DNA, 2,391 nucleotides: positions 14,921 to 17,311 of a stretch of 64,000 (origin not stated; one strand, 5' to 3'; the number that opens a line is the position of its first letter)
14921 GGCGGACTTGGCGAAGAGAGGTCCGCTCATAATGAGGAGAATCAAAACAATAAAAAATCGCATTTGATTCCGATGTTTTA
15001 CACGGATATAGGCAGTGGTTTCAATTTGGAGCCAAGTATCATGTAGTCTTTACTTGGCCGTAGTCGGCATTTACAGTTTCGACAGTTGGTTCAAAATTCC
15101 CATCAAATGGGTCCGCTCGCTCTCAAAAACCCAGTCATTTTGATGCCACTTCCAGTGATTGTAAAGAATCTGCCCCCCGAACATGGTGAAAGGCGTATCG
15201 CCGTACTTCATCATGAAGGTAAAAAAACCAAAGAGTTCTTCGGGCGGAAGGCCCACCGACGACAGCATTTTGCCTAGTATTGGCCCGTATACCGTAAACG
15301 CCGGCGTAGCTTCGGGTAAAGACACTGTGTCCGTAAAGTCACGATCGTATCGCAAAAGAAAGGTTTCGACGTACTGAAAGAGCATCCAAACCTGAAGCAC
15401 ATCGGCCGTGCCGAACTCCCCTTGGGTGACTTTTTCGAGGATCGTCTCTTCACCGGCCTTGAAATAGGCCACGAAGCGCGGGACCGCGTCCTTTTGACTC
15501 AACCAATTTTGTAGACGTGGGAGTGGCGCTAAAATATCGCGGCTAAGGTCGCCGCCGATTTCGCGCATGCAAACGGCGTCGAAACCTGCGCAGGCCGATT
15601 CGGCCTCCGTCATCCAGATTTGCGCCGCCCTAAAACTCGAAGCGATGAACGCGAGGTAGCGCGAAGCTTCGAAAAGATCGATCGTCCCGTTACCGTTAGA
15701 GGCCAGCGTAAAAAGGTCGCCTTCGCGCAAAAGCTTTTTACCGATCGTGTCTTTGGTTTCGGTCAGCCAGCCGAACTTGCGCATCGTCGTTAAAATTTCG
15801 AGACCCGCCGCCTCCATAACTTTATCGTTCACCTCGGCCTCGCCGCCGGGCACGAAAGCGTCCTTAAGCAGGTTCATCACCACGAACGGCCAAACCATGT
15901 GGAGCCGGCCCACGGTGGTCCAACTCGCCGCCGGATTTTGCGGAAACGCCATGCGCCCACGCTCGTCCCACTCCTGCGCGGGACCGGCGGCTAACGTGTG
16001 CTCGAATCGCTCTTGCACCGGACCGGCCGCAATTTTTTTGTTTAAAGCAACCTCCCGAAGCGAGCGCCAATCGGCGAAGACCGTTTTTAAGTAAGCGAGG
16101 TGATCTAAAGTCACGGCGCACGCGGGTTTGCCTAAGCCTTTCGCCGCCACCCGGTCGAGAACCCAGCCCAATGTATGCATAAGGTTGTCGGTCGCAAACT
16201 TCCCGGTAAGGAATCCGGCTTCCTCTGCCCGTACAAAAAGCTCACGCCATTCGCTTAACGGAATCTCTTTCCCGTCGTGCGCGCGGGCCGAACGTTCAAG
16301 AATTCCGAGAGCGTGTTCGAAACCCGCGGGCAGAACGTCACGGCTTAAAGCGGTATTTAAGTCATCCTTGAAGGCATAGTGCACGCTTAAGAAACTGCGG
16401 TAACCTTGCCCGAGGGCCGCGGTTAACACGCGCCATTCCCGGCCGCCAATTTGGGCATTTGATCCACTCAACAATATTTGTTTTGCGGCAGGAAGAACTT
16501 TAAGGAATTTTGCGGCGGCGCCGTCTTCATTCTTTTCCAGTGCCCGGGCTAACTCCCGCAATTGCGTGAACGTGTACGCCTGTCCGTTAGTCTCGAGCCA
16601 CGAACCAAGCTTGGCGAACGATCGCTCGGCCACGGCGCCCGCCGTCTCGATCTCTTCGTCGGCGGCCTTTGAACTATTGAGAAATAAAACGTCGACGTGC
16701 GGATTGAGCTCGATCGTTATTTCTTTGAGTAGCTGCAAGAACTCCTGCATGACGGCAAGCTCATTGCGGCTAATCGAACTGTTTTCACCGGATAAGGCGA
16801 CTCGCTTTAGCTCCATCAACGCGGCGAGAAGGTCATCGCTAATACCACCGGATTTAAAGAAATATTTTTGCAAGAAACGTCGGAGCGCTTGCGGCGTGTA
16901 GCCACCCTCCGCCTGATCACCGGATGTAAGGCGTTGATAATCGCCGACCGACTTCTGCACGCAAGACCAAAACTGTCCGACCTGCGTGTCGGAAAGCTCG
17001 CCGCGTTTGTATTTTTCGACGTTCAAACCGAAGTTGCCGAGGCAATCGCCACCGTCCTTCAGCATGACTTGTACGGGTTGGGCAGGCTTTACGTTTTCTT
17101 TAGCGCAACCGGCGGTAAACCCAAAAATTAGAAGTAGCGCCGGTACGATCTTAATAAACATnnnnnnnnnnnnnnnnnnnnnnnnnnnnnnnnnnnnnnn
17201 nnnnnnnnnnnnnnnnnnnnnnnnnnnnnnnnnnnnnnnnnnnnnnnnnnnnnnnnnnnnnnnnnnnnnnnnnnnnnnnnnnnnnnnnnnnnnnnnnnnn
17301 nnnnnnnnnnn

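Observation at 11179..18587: Tandemly duplicated, translationally coupled OM beta-barrel + large lipoprotein gene pairs: candidate uncharacterised envelope system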

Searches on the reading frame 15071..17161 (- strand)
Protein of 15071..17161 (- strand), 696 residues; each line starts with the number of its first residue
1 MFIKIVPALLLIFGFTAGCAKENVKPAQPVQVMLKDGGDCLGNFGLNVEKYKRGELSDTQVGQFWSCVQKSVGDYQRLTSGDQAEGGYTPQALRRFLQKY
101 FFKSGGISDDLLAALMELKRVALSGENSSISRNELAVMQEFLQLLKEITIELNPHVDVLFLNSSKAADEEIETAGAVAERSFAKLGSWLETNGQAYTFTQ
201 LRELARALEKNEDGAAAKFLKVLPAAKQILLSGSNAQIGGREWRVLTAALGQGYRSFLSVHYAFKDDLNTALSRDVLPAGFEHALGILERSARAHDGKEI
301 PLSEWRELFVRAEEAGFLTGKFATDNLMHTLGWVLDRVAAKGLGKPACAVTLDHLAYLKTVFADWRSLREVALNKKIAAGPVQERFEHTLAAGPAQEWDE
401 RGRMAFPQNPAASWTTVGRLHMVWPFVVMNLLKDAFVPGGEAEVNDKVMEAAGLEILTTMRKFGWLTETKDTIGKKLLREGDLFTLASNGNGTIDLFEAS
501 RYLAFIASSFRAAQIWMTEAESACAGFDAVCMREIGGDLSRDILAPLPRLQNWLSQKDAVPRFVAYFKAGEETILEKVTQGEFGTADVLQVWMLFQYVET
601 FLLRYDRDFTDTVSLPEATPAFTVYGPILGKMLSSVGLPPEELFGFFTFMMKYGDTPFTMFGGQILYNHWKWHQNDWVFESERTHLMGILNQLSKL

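Call 5: search_protein_families(library=pfam, proteins=[window:15071-17161:-], max_evalue=1)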
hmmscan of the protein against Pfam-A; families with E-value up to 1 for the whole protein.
window:15071-17161:- (696 aa): 0 families

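Call 6: search_protein_families(library=ncbifam, proteins=[window:15071-17161:-], max_evalue=1)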
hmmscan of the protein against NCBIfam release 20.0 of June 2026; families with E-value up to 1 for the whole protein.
window:15071-17161:- (696 aa): 0 families

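Call 8: search_solved_structures(query=window:15071-17161:-, max_evalue=10)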
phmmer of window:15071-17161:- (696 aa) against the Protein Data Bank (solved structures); distinct sequences matched with E-value up to 10: 0.

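Call 10: find_homologous_proteins(query=window:15071-17161:-)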
Query window:15071-17161:- (696 aa): 10 proteins with E <= 0.001 among 8000 candidates.
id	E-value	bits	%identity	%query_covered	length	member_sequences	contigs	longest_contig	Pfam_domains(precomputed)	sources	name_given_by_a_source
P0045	0.0e+0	1590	100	100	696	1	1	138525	-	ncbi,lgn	-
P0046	2.7e-293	993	64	98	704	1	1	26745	-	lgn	-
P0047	4.6e-292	989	63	100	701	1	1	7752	-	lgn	-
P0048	4.8e-289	979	62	100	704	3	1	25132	-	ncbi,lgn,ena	-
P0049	7.6e-286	968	61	100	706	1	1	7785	-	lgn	-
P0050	3.8e-262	890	57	97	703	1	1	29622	-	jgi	-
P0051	9.3e-236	803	52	99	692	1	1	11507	-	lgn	-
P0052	5.8e-197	674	45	100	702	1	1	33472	-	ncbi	-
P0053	1.1e-185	637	46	100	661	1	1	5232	-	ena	-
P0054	3.1e-144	500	37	99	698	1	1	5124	-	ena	-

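Call 29: predict_structure(alignment_id=A2)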
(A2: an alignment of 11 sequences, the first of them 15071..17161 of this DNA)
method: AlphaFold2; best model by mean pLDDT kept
length: 696 residues; sequences in the alignment: 11
mean_pLDDT: 75.7   pTM: 0.72
mean pLDDT of the five models: 75.7, 74.5, 73.9, 73.1, 70.5
residues with pLDDT >= 90: 150; 70-90: 320; 50-70: 174; < 50: 52
segments of 3 or more residues with pLDDT < 50: 1-36, 481-483, 485-490, 693-696
pLDDT, mean of each block of 10 residues (from residue 1): 36 34 32 47 73 88 81 69 63 68 58 68 71 80 90 93 90 94 91 80 68 70 91 84 90 93 82 89 93 92 95 87 89 90 87 93 92 88 88 81 82 88 90 79 73 80 68 54 48 69 84 87 85 88 86 83 85 75 80 78 59 59 58 59 67 56 59 60 56 48
secondary structure, 60 per line:
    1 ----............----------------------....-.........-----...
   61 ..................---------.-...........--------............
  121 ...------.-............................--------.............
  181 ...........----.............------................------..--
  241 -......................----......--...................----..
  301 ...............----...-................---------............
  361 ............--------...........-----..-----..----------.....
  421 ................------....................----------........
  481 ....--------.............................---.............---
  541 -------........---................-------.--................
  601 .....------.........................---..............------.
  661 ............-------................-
elements in order (helices of 4 or more, strands of 3 or more residues): H5-16 H39-42 H44-52 H58-78 H90-100 H109-123 H132-159 H168-191 H198-208 H215-230 H242-263 H268-273 H276-294 E299-301 H302-315 H324-339 E349-351 H352-372 H381-391 H416-436 E443-445 H446-462 H473-484 E493-495 H496-521 H529-537 H548-555 H559-574 H585-605 E612-614 H615-636 H640-653 H660-672 E680-682 H683-695
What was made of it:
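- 15071..17161 (-): B1: lipoprotein, 696 aa, all-α. Lipobox FTAGC (17105-17119). Conserved Cys40/Cys67 and Cys524/Cys531. AF2 pLDDT 75.7, helices with recurring helix-short strand-helix units (call 29).
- On LptD/LptE: B1 is all-α and 696 aa (call 29).
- On EF-hand Ca2+-binding motif (in B): Flanking helices with a short strand in the loop appear in the model (call 29).
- Closest known: EF-hand Ca2+-binding proteins. Same: The predicted structure repeats helix-short strand-helix units (call 29).
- The B1 model is only moderately confident, with pLDDT 75.7 overall and below 70 in the C-terminal 90 residues (call 29). B is all-α and lacks the C-terminal β-barrel domain typical of Slam cargo (call 29).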

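Call 32: fold_search(model_id=the predicted structure, library=pdb)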
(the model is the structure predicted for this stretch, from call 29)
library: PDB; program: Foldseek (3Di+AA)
matches with E <= 10: 417; with E <= 0.001: 0
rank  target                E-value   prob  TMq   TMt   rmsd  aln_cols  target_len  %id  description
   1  8w20_A                9.2e-02  0.06  0.07  0.07  65.3       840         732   12  Umb1 umbrella toxin particle (released 2024-04-17)
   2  4mew                  1.0e-01  0.77  0.17  0.28  15.3       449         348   10  Structure of the core fragment of human PR70 (released 2014-08-13)
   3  4i5n_B                1.0e-01  0.54  0.15  0.24  20.2       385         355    7  Structural mechanism of trimeric PP2A holoenzyme involving PR70: insight for Cdc6 dephosphorylation (released 2013-05-08)
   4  4i5l_E                1.2e-01  0.63  0.16  0.26  16.1       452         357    8  Structural mechanism of trimeric PP2A holoenzyme involving PR70: insight for Cdc6 dephosphorylation (released 2013-05-08)
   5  3wyf_C                2.1e-01  0.08  0.11  0.09  25.5       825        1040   10  Crystal structure of Xpo1p-Yrb2p-Gsp1p-GTP complex (released 2014-11-12)
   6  4i5n_E                2.3e-01  0.21  0.11  0.17  17.8       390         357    9  Structural mechanism of trimeric PP2A holoenzyme involving PR70: insight for Cdc6 dephosphorylation (released 2013-05-08)
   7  6zpu_A                2.9e-01  0.10  0.12  0.13  26.1       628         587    9  Crystal structure of Angiotensin-1 converting enzyme C-domain with inserted symmetry molecule C-terminus. (released 2020-10-28)
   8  4i5l_B                3.2e-01  0.35  0.15  0.24  16.0       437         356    8  Structural mechanism of trimeric PP2A holoenzyme involving PR70: insight for Cdc6 dephosphorylation (released 2013-05-08)
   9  9qvm_E                4.5e-01  0.04  0.09  0.09  26.1       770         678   12  Cryo-EM reconstruction of the NEDD1 anchor protein and CDK5RAP2 bound to the gamma-tubulin ring complex (released 2025-05-21)
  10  6qj3_A                4.7e-01  0.07  0.11  0.09  27.3       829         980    8  Crystal structure of the C. thermophilum condensin Ycs4-Brn1 subcomplex (released 2019-07-03)
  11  9mw0_D                4.7e-01  0.05  0.10  0.09  38.5       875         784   10  Bipartite complex of MmpL5-AcpM from Mycolicibacterium smegmatis (released 2025-07-30)
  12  4c0q_A                6.3e-01  0.08  0.14  0.12  22.6       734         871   10  Transportin 3 in complex with Ran(Q69L)GTP (released 2014-01-22)
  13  6afx_A                7.2e-01  0.04  0.10  0.10  30.2       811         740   11  Proton pyrophosphatase - E225A (released 2019-04-10)
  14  3sia                  8.5e-01  0.18  0.09  0.23  17.6       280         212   12  Crystal structure of URE3-binding protein, (D127A,N129A) mutant, iodide phased (released 2011-06-29)
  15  7n6g_1H               8.5e-01  0.06  0.13  0.12  22.4       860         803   12  C1 of central pair (released 2022-05-18)
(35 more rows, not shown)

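Call 45: search_protein_representatives(alignment_id=A2)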
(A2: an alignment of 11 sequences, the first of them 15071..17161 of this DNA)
Query: 11 sequences, 704 profile positions. Proteins with E-value up to 0.001 (for the whole library): 1574; up to 1e-10: 1312; up to 1e-30: 927. The best 150 are listed.
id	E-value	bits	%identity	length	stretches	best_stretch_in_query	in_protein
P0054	0.0e+00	1017.5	-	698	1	1-704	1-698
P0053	5.7e-279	943.8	-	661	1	1-704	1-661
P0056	1.6e-263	892.8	-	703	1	1-704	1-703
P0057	1.4e-258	876.3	-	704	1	1-704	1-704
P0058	1.5e-236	803.6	-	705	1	2-704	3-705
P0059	7.5e-229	778.1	-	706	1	1-704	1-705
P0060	8.3e-228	774.7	-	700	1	2-704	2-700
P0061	2.0e-227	773.4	-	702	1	1-704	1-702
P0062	6.1e-227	771.8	-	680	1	17-703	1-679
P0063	4.1e-225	765.8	-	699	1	2-704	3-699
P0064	4.6e-222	755.7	-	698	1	1-703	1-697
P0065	1.6e-220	750.6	-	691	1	1-703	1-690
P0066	8.8e-217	738.2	-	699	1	1-704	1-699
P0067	1.9e-216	737.1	-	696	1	1-702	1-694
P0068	5.1e-215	732.4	-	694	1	1-703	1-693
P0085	1.1e-131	457.0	-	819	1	11-701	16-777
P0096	5.4e-116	405.1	-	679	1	1-704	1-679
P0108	9.1e-111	387.8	-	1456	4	106-701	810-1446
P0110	3.2e-110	386.0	-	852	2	166-703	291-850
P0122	1.3e-103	364.1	-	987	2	92-701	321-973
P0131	1.5e-99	350.8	-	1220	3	81-701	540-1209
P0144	5.7e-95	335.6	-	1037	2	5-298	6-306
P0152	5.5e-93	329.0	-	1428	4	1-276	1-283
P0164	1.6e-90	320.9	-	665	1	13-704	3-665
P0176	7.2e-89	315.4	-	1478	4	8-323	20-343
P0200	1.6e-84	301.0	-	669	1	11-704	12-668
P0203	5.3e-84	299.3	-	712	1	7-636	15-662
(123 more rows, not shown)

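Call 47: list_cluster_members(proteins=[P0108, P0122, P0096, P0085, P0144, P0203, P0131, P0110, P0164, P0200])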
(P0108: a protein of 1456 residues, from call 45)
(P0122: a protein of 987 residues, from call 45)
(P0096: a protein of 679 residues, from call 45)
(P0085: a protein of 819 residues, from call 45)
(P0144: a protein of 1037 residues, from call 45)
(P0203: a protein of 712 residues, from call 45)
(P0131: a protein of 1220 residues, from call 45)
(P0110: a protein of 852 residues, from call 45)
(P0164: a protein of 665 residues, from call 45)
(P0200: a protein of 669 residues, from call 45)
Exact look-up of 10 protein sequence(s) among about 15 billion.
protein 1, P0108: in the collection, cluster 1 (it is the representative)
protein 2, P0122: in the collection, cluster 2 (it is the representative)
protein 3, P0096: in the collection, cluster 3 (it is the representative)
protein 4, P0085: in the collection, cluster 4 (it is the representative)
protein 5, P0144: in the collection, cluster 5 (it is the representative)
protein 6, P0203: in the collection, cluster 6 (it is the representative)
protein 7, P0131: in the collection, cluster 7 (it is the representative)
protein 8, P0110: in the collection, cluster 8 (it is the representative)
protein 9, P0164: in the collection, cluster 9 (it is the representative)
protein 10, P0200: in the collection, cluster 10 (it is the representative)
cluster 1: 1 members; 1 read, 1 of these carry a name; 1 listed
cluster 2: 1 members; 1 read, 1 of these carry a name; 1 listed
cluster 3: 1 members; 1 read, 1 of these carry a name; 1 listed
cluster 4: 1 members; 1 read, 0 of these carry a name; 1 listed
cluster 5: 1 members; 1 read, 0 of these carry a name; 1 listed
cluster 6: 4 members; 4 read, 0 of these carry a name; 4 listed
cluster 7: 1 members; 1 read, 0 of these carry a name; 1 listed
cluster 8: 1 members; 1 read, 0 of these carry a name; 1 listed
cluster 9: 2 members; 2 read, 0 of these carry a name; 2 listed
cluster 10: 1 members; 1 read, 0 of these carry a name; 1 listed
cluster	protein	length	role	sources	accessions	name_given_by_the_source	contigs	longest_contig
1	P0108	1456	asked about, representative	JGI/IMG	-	hypothetical protein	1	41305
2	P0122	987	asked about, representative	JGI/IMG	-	hypothetical protein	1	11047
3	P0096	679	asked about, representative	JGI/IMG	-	hypothetical protein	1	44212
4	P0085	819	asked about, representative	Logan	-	-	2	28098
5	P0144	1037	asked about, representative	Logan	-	-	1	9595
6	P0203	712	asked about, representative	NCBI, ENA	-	-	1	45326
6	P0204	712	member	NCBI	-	-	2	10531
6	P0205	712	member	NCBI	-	-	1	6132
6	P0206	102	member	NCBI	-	-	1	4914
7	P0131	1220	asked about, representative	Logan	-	-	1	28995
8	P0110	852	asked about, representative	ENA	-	-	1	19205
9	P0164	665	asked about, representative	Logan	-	-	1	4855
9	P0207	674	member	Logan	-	-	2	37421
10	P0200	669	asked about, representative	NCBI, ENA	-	-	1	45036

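Call 48: search_protein_families(library=pfam, proteins=[P0108, P0122, P0144, P0152, P0176, P0203, P0131, P0085, P0096], max_evalue=0.01)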
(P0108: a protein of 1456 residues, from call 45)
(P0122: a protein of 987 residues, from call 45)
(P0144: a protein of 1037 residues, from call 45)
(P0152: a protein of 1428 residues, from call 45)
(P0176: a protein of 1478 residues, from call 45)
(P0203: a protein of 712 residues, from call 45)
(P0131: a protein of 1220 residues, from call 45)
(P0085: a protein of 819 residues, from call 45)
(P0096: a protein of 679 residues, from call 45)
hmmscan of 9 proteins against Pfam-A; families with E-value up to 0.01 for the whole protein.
P0108 (1456 aa): 1 family
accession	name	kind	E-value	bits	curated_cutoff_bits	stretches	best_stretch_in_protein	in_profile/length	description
PF13405.12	EF-hand_6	-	0.0064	16.6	25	0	1353-1374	2-23/30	EF-hand domain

P0122 (987 aa): 2 families
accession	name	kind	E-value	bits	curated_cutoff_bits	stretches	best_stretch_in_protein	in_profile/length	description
PF13499.12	EF-hand_7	-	0.00011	23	30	0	878-926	3-46/67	EF-hand domain pair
PF13405.12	EF-hand_6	-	0.0014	18.6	25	0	879-900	2-23/30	EF-hand domain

P0144 (1037 aa): 0 families

P0152 (1428 aa): 1 family
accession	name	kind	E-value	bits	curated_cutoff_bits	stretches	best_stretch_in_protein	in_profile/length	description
PF13499.12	EF-hand_7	-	0.0037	18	30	0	1310-1329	8-30/67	EF-hand domain pair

P0176 (1478 aa): 0 families

P0203 (712 aa): 3 families
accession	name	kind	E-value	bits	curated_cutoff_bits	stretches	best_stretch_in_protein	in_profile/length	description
PF13405.12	EF-hand_6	-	0.00011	22.1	25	0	638-658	8-28/30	EF-hand domain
PF00036.39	EF-hand_1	-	0.00091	19.1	25.4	0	634-657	4-27/29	EF hand domain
PF13499.12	EF-hand_7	-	0.0015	19.3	30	0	632-656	42-66/67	EF-hand domain pair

P0131 (1220 aa): 0 families

P0085 (819 aa): 1 family
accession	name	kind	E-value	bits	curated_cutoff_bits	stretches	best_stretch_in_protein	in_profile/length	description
PF00036.39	EF-hand_1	-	0.0048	16.8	25.4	0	684-706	4-26/29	EF hand domain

P0096 (679 aa): 0 families
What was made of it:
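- On AlgE/AlgK alginate exporter: No TPR or Sel1 hits in B (calls 5, 48).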

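Call 49: find_encoding_contigs(protein=P0108, flank=8000, max_places=2)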
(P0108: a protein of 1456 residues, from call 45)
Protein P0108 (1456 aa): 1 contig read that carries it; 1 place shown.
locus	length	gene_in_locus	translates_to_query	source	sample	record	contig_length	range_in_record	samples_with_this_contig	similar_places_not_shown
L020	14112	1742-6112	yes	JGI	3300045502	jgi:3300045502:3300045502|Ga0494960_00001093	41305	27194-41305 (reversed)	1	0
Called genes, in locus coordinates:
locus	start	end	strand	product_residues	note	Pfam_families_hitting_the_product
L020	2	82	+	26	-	?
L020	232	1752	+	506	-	-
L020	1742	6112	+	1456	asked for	-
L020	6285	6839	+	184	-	-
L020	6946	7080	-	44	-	-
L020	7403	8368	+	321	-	-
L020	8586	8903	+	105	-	-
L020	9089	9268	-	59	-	PF00471:Ribosomal_L33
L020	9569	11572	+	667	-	PF00072:Response_reg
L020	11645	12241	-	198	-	PF13521:AAA_28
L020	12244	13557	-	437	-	PF22046:FabMG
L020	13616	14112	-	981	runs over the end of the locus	PF18083:PutA_N, PF01619:Pro_dh, PF00171:Aldedh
